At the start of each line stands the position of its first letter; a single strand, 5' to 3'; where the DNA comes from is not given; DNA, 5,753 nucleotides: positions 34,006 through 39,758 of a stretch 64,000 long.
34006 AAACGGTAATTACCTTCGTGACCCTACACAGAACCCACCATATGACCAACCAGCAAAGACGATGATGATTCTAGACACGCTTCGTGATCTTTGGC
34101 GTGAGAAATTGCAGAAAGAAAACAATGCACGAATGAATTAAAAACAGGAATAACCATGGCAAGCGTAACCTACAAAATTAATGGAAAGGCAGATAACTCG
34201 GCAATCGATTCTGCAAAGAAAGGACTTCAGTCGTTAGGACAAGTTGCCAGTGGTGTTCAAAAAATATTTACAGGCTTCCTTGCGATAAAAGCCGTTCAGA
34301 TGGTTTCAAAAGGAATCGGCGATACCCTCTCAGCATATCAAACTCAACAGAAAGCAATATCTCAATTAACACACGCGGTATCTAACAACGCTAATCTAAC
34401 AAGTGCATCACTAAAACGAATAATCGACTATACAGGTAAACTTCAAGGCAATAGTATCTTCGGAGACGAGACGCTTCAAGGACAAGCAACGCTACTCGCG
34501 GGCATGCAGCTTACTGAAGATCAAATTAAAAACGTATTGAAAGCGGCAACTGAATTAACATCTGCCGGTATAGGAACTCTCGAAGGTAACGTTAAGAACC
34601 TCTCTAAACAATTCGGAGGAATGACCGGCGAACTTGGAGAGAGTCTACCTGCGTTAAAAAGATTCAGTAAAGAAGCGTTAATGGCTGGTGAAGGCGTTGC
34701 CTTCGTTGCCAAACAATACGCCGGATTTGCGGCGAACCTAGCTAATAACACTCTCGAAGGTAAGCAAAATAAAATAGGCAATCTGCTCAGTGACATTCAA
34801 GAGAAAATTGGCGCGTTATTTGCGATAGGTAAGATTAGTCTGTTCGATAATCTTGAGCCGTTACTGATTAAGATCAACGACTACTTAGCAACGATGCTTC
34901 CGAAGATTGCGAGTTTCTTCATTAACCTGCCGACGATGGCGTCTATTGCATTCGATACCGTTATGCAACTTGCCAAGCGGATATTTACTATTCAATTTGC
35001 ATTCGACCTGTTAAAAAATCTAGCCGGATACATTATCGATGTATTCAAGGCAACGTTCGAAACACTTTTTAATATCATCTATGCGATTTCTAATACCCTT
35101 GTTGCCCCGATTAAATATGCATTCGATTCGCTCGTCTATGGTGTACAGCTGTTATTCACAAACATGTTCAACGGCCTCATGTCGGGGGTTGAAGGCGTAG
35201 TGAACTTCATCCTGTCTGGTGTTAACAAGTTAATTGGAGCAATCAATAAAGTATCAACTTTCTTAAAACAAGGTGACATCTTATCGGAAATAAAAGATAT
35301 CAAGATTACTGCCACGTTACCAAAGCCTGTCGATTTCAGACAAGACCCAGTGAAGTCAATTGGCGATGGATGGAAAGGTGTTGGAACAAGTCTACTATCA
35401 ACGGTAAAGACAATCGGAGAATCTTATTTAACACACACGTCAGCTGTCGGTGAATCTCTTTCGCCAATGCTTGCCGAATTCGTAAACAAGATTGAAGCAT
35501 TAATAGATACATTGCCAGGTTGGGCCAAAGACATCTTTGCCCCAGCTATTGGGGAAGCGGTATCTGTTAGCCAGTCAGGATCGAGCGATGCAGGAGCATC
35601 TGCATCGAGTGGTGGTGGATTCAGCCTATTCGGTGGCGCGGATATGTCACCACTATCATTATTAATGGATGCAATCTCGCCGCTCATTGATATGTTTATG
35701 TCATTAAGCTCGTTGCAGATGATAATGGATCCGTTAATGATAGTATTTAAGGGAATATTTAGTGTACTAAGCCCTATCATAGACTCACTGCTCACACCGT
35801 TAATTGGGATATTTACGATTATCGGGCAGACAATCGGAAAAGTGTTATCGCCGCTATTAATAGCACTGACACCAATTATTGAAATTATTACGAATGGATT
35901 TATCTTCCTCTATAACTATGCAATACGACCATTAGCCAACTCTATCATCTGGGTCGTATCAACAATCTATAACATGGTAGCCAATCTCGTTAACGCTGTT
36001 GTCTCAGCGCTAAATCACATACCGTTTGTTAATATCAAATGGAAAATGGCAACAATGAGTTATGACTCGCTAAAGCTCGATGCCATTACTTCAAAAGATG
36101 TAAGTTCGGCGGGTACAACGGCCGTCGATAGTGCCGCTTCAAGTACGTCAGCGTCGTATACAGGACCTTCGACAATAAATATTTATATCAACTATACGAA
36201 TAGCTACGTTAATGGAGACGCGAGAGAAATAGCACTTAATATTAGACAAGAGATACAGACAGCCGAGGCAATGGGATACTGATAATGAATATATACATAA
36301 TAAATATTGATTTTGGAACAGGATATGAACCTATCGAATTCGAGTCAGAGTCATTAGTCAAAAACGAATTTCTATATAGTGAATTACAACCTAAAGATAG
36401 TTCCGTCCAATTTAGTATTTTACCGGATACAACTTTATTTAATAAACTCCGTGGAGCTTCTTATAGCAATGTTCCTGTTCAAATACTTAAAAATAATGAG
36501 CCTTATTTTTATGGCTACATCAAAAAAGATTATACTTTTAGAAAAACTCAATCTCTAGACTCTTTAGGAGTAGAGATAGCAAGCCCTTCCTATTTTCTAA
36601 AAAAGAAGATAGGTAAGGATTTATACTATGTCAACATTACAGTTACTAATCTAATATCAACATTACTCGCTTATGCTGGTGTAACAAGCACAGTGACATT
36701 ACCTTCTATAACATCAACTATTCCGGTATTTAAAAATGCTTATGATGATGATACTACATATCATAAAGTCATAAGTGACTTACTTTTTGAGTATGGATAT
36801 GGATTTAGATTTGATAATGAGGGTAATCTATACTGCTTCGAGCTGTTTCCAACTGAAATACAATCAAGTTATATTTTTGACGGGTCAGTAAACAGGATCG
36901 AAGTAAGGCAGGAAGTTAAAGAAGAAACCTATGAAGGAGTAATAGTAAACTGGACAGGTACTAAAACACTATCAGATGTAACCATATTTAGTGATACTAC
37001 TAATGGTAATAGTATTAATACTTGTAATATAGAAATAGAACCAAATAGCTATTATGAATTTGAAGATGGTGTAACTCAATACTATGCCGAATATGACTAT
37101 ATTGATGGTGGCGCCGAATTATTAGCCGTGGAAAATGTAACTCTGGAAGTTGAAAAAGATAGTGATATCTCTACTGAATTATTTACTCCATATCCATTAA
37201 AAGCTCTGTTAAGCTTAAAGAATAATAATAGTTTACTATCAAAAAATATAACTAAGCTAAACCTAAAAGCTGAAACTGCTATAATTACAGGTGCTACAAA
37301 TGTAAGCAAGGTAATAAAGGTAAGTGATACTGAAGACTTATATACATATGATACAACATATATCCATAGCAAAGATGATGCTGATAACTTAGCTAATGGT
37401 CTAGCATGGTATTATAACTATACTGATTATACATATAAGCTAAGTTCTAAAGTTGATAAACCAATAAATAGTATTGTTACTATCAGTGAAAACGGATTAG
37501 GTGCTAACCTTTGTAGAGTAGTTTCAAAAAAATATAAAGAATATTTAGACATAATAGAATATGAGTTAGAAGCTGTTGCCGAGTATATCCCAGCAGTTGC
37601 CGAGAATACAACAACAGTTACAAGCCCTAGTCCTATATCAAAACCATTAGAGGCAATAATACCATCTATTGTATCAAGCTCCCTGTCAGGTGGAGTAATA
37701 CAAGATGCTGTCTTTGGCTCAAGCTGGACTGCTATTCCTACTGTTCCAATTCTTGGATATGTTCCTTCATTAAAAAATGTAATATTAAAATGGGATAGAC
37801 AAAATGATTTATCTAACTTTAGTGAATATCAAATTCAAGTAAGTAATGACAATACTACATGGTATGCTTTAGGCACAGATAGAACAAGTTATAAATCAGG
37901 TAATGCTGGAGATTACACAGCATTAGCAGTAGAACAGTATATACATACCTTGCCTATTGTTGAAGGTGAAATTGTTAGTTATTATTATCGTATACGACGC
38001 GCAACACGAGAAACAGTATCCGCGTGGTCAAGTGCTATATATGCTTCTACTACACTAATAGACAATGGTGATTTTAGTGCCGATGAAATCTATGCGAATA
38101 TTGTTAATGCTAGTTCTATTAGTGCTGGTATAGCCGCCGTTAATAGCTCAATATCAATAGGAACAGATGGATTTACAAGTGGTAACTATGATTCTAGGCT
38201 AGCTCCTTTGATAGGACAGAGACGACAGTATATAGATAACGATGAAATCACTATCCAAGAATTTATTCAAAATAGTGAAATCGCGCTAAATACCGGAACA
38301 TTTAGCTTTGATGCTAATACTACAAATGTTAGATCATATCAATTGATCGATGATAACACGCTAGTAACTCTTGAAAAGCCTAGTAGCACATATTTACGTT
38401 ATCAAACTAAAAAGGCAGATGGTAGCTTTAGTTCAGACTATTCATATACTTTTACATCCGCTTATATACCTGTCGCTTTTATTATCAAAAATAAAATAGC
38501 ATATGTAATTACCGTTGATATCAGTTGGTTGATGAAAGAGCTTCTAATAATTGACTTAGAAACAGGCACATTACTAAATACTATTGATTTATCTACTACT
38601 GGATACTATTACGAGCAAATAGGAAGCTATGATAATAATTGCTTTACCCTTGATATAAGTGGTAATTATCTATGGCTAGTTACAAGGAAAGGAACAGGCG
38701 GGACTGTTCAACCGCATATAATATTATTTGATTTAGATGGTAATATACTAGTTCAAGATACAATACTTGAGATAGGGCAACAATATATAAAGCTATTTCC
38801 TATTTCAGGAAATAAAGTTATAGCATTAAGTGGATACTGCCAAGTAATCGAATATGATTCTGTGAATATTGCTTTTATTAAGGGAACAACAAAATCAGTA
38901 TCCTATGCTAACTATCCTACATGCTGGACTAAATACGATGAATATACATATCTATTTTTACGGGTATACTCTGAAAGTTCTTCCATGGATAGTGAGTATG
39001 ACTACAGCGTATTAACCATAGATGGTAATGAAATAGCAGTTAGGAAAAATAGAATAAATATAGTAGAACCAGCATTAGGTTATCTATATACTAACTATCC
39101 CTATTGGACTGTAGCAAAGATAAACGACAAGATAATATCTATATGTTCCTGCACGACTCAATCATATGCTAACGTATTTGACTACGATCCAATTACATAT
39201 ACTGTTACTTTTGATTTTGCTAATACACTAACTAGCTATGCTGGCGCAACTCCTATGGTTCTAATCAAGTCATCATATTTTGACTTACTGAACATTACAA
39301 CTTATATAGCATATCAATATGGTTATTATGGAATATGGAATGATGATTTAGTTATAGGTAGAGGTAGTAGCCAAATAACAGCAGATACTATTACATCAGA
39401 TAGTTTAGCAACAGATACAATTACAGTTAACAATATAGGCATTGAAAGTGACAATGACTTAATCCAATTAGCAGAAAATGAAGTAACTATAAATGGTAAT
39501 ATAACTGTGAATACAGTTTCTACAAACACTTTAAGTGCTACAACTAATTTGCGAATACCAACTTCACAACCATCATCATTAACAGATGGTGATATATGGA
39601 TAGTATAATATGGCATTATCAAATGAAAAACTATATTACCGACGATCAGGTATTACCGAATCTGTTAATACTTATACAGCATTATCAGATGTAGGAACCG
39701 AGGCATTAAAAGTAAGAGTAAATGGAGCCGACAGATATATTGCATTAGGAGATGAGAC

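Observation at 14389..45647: Prophage inserted inside the 5-prime end of ssb by a large serine recombinase; removing it in silico rebuilds an intact SSB reading frame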

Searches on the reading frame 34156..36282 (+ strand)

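Call 9: search_protein_families(library=phrogs, proteins=[window:34156-36282:+], max_evalue=0.001)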
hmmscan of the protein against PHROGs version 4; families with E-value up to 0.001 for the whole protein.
window:34156-36282:+ (708 aa): 11 families
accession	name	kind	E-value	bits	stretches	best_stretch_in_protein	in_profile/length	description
phrog_971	-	lysis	4.5e-10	39.8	1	426-624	557-698/1338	endolysin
phrog_5493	-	tail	2e-09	37.3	2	14-364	476-790/1102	tail length tape measure protein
phrog_36688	-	tail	4.4e-09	35.4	1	505-681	1386-1567/1600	tail length tape measure protein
phrog_1535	-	tail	8.2e-09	35.2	1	16-371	733-1043/1152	tail length tape measure protein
phrog_6090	-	tail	4.3e-07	28.9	2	186-417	901-1083/1853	tail length tape measure protein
phrog_1272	-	tail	6.5e-07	28.4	0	429-622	548-708/1606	tail length tape measure protein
phrog_58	-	tail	3.3e-06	26.7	1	17-485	298-884/1544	tail length tape measure protein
phrog_4070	-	tail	3.3e-06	26.5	1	43-383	101-414/989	tail length tape measure protein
phrog_167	-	tail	6.7e-06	25.1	1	287-383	927-1023/1555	tail length tape measure protein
phrog_3336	-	tail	0.00015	21.4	1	252-403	373-538/1051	tail length tape measure protein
phrog_3981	-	tail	0.00016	21.9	1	220-369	337-470/584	tail length tape measure protein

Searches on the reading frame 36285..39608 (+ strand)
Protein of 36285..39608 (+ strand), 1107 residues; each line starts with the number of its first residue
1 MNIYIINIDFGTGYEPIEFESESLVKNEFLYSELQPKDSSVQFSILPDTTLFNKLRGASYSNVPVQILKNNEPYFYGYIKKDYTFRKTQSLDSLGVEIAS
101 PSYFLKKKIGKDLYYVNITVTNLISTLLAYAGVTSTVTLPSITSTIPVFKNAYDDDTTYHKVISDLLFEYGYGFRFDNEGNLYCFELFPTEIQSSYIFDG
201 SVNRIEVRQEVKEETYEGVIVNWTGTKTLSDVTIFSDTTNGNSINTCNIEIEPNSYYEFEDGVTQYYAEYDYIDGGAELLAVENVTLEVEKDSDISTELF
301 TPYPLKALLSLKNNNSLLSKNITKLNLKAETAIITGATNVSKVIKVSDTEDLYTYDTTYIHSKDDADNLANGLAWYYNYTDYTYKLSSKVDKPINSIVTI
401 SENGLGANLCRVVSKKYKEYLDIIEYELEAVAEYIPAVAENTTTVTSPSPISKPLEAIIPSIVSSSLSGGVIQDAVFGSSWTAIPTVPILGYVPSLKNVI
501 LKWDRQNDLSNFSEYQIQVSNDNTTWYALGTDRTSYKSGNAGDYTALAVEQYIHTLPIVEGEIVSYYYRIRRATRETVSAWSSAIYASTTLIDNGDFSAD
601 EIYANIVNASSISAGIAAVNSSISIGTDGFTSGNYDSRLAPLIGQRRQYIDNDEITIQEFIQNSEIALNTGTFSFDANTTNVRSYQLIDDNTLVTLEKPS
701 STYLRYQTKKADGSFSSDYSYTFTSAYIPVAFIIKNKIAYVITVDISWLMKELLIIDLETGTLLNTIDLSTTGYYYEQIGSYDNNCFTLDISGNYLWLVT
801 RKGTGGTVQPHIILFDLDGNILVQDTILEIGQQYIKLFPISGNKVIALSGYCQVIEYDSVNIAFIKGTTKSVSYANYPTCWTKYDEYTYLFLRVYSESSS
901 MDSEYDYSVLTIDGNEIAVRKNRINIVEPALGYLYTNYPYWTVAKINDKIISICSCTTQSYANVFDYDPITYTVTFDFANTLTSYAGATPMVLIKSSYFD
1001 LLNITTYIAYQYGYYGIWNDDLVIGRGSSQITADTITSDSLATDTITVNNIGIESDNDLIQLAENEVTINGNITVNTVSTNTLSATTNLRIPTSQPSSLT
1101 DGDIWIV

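Call 9: search_protein_families(library=phrogs, proteins=[window:36285-39608:+], max_evalue=0.001)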
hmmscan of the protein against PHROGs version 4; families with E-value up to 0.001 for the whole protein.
window:36285-39608:+ (1107 aa): 0 families

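Call 34: search_protein_families(library=pfam, proteins=[window:36285-39608:+], max_evalue=0.01)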
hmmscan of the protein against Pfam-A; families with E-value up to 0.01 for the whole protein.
window:36285-39608:+ (1107 aa): 1 family
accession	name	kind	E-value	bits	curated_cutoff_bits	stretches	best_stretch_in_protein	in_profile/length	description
PF22633.2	F5_F8_type_C_2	-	0.00075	20.5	27.8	1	491-541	27-76/91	NedA-like, galactose-binding domain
